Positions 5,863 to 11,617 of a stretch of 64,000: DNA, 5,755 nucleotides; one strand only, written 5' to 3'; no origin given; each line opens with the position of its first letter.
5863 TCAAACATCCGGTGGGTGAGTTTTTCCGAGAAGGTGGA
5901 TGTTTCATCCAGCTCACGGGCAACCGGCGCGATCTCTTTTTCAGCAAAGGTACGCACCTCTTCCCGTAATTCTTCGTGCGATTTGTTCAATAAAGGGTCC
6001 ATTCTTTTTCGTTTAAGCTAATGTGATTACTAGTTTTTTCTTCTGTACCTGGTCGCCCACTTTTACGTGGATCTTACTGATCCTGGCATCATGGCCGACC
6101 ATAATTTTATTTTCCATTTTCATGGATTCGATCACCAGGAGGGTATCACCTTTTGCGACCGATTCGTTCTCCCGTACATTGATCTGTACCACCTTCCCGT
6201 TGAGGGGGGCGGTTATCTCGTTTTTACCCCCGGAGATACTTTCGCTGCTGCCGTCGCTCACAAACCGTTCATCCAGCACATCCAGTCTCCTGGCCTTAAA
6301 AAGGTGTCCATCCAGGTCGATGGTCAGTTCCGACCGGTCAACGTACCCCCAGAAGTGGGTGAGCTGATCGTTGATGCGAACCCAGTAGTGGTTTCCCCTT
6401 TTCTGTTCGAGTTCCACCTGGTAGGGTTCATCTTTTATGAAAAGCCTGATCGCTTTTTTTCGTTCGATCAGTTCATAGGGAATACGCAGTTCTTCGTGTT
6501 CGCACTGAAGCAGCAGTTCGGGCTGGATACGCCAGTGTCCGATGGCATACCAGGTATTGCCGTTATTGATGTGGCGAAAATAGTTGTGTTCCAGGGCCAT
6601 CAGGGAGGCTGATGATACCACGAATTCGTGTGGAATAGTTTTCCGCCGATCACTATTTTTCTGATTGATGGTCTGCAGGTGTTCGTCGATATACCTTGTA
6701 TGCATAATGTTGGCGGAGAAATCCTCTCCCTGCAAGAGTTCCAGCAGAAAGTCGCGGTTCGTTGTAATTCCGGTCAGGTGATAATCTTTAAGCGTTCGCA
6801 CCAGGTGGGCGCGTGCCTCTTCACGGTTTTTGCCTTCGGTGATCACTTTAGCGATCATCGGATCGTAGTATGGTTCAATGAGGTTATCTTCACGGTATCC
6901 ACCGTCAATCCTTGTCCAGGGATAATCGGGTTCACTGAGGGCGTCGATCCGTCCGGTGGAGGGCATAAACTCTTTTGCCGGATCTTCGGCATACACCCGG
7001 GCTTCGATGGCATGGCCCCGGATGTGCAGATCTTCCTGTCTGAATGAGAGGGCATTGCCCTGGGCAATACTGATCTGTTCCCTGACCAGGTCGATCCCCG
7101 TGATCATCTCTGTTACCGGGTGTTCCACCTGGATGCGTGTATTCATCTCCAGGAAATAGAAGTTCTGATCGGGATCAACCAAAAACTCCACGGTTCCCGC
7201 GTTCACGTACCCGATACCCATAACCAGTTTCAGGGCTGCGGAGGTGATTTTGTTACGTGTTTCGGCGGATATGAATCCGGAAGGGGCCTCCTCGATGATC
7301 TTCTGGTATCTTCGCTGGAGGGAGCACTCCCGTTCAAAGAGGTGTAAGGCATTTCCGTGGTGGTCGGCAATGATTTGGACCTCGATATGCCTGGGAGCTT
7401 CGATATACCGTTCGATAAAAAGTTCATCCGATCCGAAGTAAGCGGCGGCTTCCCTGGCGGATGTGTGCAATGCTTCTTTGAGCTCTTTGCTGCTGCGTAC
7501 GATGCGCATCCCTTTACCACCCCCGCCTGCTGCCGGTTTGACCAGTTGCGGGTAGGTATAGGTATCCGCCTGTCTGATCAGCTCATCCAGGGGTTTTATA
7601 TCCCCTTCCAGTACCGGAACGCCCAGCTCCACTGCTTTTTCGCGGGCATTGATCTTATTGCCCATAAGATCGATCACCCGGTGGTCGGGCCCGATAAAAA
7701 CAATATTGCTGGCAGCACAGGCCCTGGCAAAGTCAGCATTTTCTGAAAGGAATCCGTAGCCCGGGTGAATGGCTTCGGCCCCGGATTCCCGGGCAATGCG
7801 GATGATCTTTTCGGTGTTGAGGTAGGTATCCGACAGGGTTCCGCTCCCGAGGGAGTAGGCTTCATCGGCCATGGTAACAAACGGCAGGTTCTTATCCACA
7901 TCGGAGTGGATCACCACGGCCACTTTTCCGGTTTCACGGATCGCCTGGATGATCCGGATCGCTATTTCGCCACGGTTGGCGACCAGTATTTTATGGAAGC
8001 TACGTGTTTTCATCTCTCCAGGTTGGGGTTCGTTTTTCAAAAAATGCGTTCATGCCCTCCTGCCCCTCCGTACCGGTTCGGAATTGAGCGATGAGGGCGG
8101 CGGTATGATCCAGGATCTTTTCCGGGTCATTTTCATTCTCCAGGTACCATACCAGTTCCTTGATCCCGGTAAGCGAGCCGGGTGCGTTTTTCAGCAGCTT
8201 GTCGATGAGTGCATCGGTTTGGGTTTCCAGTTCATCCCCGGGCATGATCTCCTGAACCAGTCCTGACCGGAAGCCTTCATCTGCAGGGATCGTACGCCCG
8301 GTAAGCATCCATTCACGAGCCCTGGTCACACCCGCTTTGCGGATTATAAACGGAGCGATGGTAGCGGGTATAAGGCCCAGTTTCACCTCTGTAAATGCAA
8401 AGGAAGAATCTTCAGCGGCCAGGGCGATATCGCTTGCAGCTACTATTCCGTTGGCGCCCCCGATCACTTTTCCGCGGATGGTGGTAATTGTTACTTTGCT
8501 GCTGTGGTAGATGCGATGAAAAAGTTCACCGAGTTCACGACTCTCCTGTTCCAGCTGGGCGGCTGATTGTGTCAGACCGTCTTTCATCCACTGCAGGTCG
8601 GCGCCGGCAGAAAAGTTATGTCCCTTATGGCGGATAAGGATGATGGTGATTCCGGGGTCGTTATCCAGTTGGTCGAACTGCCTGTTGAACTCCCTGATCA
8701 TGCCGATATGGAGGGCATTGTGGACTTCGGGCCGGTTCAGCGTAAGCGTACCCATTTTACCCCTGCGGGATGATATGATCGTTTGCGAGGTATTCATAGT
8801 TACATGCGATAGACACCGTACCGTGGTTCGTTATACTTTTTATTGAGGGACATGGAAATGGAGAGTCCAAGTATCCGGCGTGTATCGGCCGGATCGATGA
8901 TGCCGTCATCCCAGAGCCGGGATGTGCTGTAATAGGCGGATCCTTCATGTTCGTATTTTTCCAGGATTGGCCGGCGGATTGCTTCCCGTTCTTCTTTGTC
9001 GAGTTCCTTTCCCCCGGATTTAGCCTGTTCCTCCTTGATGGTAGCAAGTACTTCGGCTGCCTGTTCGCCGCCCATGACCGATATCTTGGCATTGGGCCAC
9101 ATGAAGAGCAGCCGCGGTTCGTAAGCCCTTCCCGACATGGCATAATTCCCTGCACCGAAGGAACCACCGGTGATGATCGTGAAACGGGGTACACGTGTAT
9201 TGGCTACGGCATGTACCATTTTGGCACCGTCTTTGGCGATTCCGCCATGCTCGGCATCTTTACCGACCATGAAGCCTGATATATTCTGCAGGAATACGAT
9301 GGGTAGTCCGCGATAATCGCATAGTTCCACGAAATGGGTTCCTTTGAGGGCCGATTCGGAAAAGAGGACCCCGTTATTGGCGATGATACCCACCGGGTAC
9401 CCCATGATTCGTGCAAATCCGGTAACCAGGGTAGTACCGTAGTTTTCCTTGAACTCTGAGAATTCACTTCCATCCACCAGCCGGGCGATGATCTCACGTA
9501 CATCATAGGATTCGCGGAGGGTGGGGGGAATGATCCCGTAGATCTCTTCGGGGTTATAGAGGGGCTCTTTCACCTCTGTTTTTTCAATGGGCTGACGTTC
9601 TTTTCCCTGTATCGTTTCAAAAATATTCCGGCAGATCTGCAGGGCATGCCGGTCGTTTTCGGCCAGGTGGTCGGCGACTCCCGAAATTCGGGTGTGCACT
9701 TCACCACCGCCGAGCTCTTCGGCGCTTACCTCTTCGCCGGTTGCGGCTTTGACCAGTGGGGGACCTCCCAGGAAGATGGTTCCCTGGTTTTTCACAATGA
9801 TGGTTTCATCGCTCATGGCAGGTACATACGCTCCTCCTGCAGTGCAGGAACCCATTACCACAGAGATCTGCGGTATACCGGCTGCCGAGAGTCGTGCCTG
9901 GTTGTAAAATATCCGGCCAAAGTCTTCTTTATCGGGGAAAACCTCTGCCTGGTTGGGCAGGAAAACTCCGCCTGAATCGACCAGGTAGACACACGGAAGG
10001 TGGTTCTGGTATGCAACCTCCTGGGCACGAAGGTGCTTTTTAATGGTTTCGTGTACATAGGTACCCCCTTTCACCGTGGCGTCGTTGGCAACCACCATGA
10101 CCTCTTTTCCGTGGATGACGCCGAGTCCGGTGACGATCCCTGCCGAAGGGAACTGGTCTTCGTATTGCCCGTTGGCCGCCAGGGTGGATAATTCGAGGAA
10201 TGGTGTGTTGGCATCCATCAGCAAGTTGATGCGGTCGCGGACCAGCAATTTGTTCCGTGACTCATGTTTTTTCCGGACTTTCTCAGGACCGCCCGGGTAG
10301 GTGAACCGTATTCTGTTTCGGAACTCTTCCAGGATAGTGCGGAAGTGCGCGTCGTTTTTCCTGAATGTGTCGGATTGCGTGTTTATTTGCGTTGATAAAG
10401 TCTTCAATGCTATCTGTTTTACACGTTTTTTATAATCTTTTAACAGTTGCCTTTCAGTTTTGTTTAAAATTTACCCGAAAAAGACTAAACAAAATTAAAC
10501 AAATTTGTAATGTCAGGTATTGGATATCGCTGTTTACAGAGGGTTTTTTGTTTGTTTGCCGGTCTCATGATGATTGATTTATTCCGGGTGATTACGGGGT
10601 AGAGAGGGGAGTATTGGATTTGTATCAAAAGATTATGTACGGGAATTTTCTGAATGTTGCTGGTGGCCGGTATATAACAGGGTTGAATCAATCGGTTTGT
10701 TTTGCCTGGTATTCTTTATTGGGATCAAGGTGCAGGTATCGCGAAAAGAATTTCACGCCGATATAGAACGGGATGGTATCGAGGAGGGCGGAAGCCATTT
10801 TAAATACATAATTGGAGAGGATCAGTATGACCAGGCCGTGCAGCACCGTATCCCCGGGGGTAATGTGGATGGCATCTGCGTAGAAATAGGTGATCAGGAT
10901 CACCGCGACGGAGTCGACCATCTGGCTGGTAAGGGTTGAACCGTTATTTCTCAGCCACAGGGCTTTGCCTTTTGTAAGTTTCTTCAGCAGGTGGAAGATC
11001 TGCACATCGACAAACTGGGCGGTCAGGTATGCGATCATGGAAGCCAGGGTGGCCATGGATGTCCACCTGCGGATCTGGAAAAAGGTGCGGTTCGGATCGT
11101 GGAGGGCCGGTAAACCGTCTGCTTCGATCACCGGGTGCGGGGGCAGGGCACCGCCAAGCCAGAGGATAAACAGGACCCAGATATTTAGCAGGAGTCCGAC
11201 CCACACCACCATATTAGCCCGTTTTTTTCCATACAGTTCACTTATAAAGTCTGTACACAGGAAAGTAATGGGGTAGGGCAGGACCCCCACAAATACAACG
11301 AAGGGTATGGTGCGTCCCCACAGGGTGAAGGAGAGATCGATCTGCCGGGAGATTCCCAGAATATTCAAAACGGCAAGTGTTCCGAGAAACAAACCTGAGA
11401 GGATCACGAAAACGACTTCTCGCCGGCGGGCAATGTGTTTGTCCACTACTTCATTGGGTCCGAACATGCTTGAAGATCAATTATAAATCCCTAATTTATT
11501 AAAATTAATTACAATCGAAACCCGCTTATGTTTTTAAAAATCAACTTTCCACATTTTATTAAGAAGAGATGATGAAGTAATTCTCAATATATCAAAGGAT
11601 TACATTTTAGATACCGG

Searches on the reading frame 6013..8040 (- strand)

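Call 20: search_protein_families(library=pfam, proteins=[window:6013-8040:-], max_evalue=0.00001)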
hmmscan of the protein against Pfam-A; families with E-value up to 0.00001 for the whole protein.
window:6013-8040:- (675 aa): 7 families
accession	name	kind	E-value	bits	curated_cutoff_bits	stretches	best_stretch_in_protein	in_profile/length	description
PF02786.22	CPSase_L_D2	-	1.2e-71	241.1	19.8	1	129-332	2-209/211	Carbamoyl-phosphate synthase L chain, ATP binding domain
PF00289.28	Biotin_carb_N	-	3.3e-42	143.9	25.5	1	15-123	2-110/110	Biotin carboxylase, N-terminal domain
PF02785.25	Biotin_carb_C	-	9.7e-35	119.4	32.4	1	346-453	1-108/108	Biotin carboxylase C-terminal domain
PF00364.28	Biotin_lipoyl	-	7e-12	45.4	22.1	1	608-674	2-73/73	Biotin-requiring enzyme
PF07478.18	Dala_Dala_lig_C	-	1.1e-11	45.1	24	1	158-301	32-174/204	D-ala D-ala ligase C-terminus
PF13533.13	Biotin_lipoyl_2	-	2e-10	40.7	29.8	1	609-638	3-32/32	Biotin-lipoyl like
PF02222.28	ATP-grasp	-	7.6e-07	29.4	27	1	148-302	16-162/179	ATP-grasp domain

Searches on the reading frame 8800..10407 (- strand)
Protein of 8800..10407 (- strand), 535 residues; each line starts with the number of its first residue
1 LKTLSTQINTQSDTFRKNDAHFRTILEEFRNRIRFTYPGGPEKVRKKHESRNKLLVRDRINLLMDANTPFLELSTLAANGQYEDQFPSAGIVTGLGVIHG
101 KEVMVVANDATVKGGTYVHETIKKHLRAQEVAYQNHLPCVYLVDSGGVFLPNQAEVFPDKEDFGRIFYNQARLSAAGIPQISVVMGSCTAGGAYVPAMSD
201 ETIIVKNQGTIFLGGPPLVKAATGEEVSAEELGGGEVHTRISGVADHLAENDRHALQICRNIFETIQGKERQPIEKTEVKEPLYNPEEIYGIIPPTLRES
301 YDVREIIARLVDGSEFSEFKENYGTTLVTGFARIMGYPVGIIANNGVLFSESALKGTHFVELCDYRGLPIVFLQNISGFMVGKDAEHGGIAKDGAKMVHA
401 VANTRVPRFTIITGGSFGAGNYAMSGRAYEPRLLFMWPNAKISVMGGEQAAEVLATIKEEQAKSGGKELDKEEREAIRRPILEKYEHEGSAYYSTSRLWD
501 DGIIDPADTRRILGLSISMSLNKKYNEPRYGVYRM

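Call 20: search_protein_families(library=pfam, proteins=[window:8800-10407:-], max_evalue=0.00001)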
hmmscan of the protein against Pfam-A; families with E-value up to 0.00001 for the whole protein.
window:8800-10407:- (535 aa): 2 families
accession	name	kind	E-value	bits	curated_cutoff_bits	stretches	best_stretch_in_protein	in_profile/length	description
PF01039.27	Carboxyl_trans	-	9e-155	516.5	22.3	1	48-526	2-484/493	Carboxyl transferase domain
PF03255.19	ACCA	-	4.5e-13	49.5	23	1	89-207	92-215/310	Acetyl co-enzyme A carboxylase carboxyltransferase-like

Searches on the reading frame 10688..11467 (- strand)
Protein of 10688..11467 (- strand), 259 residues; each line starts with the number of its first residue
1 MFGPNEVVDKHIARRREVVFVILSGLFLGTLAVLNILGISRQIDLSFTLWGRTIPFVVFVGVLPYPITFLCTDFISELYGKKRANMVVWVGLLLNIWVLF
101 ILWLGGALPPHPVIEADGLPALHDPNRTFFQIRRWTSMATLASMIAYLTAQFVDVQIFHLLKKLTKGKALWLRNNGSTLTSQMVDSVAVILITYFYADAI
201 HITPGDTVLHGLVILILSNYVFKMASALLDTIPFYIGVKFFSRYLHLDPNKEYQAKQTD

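Call 28: search_protein_families(library=pfam, proteins=[window:10688-11467:-], max_evalue=1)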
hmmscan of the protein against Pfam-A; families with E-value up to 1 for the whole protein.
window:10688-11467:- (259 aa): 3 families
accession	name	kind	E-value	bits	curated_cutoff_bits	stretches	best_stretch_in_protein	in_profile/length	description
PF02592.20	Vut_1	-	7.6e-46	156.7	27.2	1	60-236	2-151/152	Putative vitamin uptake transporter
PF00003.28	7tm_3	-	0.066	13.3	33.5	1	14-114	41-146/251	7 transmembrane sweet-taste receptor of 3 GCPR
PF14102.11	Caps_synth_CapC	-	0.18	12.6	27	0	53-102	35-83/119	Capsule biosynthesis CapC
